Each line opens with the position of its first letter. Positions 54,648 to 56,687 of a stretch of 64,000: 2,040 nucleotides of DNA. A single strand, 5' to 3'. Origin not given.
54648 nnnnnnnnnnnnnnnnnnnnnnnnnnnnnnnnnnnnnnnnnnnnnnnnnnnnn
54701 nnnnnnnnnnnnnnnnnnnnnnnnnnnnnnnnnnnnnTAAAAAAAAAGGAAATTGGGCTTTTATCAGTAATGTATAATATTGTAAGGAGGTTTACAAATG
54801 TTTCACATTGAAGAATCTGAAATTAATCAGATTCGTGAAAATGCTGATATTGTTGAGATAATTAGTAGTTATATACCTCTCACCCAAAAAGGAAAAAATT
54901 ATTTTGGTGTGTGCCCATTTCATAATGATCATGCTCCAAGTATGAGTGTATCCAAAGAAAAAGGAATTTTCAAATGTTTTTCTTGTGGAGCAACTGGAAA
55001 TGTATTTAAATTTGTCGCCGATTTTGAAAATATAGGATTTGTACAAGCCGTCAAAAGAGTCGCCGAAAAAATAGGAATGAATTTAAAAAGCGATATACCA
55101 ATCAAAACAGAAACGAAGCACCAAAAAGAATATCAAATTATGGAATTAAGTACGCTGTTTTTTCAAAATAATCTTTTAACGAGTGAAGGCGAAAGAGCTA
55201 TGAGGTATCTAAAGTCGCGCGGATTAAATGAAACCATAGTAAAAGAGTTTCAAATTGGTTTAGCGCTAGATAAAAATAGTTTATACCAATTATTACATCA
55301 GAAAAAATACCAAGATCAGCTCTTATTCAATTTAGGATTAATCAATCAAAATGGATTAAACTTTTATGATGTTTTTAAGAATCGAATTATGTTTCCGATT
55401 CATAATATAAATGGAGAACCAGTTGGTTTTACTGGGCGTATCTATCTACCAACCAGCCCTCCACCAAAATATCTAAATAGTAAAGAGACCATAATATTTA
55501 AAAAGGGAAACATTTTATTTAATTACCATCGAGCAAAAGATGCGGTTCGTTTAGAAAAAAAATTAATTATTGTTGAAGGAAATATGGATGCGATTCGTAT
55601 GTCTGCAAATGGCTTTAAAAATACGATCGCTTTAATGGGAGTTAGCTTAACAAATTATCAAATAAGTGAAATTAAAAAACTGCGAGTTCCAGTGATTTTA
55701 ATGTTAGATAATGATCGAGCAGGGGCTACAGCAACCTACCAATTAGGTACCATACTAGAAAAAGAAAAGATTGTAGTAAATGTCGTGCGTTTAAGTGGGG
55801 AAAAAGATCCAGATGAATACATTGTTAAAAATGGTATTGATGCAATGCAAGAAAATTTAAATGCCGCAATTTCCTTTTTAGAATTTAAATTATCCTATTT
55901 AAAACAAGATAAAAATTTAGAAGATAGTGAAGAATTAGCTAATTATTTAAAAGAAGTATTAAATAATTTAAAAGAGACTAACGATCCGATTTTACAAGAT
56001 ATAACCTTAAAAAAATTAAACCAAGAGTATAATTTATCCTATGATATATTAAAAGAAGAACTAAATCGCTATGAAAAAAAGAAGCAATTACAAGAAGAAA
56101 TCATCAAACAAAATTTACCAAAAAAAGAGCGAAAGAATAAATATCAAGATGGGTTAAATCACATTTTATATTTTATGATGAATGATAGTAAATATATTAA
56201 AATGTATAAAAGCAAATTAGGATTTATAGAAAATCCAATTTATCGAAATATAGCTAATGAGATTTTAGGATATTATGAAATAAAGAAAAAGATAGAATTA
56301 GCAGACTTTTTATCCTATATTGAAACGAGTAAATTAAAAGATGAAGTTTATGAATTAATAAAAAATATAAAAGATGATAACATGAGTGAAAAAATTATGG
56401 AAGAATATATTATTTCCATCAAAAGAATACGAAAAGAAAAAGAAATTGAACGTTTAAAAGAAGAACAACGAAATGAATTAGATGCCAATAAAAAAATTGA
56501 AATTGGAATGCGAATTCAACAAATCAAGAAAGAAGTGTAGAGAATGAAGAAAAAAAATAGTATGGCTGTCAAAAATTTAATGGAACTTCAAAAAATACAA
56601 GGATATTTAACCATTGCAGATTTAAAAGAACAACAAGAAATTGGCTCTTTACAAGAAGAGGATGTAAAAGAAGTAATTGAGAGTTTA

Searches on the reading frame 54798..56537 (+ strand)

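Call 19: search_protein_families(library=ncbifam, proteins=[window:54798-56537:+], max_evalue=0.001)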
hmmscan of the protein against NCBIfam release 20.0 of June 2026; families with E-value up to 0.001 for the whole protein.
window:54798-56537:+ (580 aa): 4 families
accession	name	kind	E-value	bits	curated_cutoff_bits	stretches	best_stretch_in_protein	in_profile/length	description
TIGR01391.1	dnaG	equivalog_domain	1.5e-127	425.9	283.6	1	4-410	2-413/414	DNA primase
TIGR00646.1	MG010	hypoth_equivalog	1.4e-08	34.6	260.65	1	250-342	107-201/218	DNA primase-like protein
NF003108.1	PRK04031.1-1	equivalog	1.7e-05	24.3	300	1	249-488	159-368/419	DNA primase DnaG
NF005477.0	PRK07078.1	subfamily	0.00046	18.5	1014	0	8-101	18-120/759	hypothetical protein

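Call 20: search_protein_families(library=pfam, proteins=[window:54798-56537:+], max_evalue=0.01)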
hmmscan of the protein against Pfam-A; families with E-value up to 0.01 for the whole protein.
window:54798-56537:+ (580 aa): 7 families
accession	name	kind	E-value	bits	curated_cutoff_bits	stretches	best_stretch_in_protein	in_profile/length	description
PF08275.17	DNAG_N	-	9.9e-38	129.6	26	1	121-247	1-128/128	DNA primase catalytic core, N-terminal domain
PF01807.25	Zn_ribbon_DnaG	-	1.5e-34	118.2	24.9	1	5-98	2-95/98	CHC2 zinc finger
PF13155.12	Toprim_2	-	2.2e-18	66.8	22.1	1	257-342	1-88/88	Toprim-like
PF13662.12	Toprim_4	-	5.3e-15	55.9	25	1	255-330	2-84/85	Toprim domain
PF01751.28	Toprim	-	4.8e-11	43.1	23.1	1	255-323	1-87/96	Toprim domain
PF10410.14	DnaB_bind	-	1.7e-08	35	20.6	1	362-414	2-54/56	DnaB-helicase binding domain of primase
PF13362.12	Toprim_3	-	8e-05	23.4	27.2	1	256-347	2-94/95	Toprim domain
